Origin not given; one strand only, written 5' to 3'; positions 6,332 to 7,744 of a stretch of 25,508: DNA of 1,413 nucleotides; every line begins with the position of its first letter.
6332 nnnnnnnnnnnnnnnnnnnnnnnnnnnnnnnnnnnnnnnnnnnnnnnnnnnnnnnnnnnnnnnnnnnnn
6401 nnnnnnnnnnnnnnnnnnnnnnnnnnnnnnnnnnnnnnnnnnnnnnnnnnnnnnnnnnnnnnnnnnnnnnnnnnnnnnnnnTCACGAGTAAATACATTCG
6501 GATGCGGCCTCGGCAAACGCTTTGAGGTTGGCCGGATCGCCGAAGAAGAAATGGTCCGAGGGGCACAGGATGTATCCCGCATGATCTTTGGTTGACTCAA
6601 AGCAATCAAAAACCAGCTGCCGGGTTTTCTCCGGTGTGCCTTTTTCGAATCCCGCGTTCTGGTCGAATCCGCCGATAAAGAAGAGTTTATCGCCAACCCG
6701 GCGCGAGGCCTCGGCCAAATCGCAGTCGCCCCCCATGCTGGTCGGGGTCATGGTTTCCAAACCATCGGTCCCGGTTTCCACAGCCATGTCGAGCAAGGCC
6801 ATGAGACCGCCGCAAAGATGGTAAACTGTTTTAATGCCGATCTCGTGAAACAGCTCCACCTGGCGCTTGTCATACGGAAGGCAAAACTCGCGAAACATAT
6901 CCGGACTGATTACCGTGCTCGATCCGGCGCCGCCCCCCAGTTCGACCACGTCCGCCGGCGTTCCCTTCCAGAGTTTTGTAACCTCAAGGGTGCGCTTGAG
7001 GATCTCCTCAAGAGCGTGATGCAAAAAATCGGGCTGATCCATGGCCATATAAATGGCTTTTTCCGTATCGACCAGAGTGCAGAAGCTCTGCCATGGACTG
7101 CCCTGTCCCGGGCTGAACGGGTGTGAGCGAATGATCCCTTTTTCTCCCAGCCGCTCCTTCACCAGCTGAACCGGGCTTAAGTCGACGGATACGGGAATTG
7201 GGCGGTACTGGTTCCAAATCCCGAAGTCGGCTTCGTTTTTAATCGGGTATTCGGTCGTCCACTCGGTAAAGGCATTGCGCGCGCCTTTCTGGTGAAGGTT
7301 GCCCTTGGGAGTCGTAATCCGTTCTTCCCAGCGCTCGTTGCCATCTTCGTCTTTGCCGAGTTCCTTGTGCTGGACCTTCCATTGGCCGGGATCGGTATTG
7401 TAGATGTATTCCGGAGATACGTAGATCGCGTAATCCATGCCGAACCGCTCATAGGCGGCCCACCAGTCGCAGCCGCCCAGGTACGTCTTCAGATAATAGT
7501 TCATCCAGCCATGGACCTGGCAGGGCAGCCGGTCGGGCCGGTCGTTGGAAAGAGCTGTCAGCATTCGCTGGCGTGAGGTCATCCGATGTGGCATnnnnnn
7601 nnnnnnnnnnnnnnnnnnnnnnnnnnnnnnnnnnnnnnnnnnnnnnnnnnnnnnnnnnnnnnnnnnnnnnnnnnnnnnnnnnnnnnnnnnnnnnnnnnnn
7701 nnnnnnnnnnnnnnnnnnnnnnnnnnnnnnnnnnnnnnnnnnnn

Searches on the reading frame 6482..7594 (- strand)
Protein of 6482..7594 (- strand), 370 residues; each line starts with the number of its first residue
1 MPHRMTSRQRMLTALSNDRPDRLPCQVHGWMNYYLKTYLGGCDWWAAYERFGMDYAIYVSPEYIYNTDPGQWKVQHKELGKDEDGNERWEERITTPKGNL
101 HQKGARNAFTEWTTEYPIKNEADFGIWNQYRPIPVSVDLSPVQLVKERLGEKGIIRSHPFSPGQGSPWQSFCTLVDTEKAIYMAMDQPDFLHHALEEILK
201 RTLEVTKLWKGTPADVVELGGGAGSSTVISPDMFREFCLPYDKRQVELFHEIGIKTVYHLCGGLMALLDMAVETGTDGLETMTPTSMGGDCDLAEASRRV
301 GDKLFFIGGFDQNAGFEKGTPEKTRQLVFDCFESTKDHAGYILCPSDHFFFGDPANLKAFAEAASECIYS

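Call 8: search_protein_families(library=pfam, proteins=[window:6482-7594:-], max_evalue=0.001)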
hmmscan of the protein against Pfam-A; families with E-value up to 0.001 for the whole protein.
window:6482-7594:- (370 aa): 1 family
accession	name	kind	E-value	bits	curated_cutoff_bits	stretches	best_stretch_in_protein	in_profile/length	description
PF01208.23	URO-D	-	1.4e-24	87.2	23.9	1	157-366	136-345/346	Uroporphyrinogen decarboxylase (URO-D)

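Call 12: find_encoding_contigs(protein=window:6482-7594:-, flank=10000, max_places=10)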
Protein window:6482-7594:- (370 aa): 1 contig read that carries it; 1 place shown.
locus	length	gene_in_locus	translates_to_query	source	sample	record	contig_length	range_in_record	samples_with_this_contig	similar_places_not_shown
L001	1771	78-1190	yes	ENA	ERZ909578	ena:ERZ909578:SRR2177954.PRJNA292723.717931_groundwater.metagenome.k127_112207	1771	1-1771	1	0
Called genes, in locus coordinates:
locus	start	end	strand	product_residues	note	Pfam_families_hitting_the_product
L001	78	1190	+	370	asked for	PF01208:URO-D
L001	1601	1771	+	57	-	?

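Call 20: find_related_loci(query=window:6482-7594:-, collection=genome_contigs, flank=10000)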
Query window:6482-7594:- (370 aa) in genome_contigs; peptide patterns used: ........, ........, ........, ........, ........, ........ (x = any residue, [..] = any of these).
215 stretches matched a pattern; 161 encode a relative of the query (tblastn E <= 1e-3); the best 80 are kept; 80 distinct loci.
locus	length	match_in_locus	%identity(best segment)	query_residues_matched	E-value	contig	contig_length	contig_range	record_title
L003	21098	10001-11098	72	5-369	0e+0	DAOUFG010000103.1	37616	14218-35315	MAG TPA_asm: Thermoflexales bacterium isolate R103_16 k99_547632, whole genome shotgun sequence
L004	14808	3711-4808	71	5-369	0e+0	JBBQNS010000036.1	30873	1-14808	MAG: Kiritimatiellia bacterium isolate Co_metawrap_267 Cmw_267_k141_4693032_length_30873_cov_10.9974, whole genome shotg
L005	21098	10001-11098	71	5-369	0e+0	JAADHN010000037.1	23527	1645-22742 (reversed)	MAG: Kiritimatiellota bacterium isolate M_MetaBat.195 contig-127_2824, whole genome shotgun sequence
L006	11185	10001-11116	69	5-369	0e+0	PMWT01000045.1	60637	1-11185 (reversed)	MAG: Acidimicrobiaceae bacterium isolate bog_536 73.20110700_S3M.29_contig_410, whole genome shotgun sequence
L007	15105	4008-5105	69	5-369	0e+0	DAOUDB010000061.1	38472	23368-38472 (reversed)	MAG TPA_asm: Thermoflexales bacterium isolate H89_890 43830, whole genome shotgun sequence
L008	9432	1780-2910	67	1-370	0e+0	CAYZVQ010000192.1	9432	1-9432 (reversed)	MAG TPA_asm: uncultured Acidimicrobiaceae bacterium isolate binchicken_co3_585 genome assembly, contig: NODE_23794_lengt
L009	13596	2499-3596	69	5-369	0e+0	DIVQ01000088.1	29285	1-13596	MAG TPA_asm: Anaerolineales bacterium UBA6128 UBA6128_contig_37455, whole genome shotgun sequence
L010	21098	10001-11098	69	5-369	0e+0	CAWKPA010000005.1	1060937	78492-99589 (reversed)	MAG: uncultured delta proteobacterium isolate MFD09779.bin.1.362 genome assembly, contig: contig_522, whole genome shotg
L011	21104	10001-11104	70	3-369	0e+0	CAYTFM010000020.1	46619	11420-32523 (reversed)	MAG TPA_asm: uncultured Victivallales bacterium isolate binchicken_co232_176 genome assembly, contig: NODE_1210_length_4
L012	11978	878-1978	68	4-369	0e+0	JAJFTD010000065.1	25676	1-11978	MAG: bacterium isolate bin.10 k141_4496747, whole genome shotgun sequence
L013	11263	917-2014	70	5-369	0e+0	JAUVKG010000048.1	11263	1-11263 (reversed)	MAG: Chlamydiota bacterium isolate CSMAG_474 CSMAG_474_k141_2914809_length_11263_cov_7.2606, whole genome shotgun sequen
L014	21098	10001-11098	70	5-369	0e+0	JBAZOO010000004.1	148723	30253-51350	MAG: Lentisphaeria bacterium isolate SO_2017_LW4_98 scaffold_349_c1_LW137-91_2017, whole genome shotgun sequence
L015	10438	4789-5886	68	5-369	0e+0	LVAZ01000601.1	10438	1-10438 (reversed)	MAG: Victivallales bacterium Lenti_02 Lenti_02_contig_80799, whole genome shotgun sequence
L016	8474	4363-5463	69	4-369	0e+0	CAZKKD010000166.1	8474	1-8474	MAG TPA_asm: uncultured Planctomycetales bacterium isolate SRP252850_co1_248 genome assembly, contig: NODE_16022_length_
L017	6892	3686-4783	69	5-369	0e+0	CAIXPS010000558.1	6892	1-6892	uncultured bacterium isolate AlinenLipids_bin-0794 genome assembly, contig: bin-0794:558/603, whole genome shotgun seque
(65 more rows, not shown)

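Call 70: search_protein_families(library=ncbifam, proteins=[window:6482-7594:-], max_evalue=0.001)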
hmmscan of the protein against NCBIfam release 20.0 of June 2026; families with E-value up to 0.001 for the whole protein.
window:6482-7594:- (370 aa): 4 families
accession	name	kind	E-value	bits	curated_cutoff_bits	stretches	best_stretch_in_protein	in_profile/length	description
TIGR01463.1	mtaA_cmuA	subfamily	5.4e-20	71.9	235.4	1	119-367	102-338/340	MtaA/CmuA family methyltransferase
NF004889.0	PRK06252.1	subfamily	1.5e-16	60.3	244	1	163-366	144-335/340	methylcobalamin:coenzyme M methyltransferase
NF040654.1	MtaA_Meth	equivalog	1.6e-12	47.1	400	1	158-349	137-316/337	methylcobamide:CoM methyltransferase MtaA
NF041608.1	methylcob_mtaseMtbA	equivalog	2.2e-08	33.6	600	1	214-332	194-305/339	methylcobamide:CoM methyltransferase MtbA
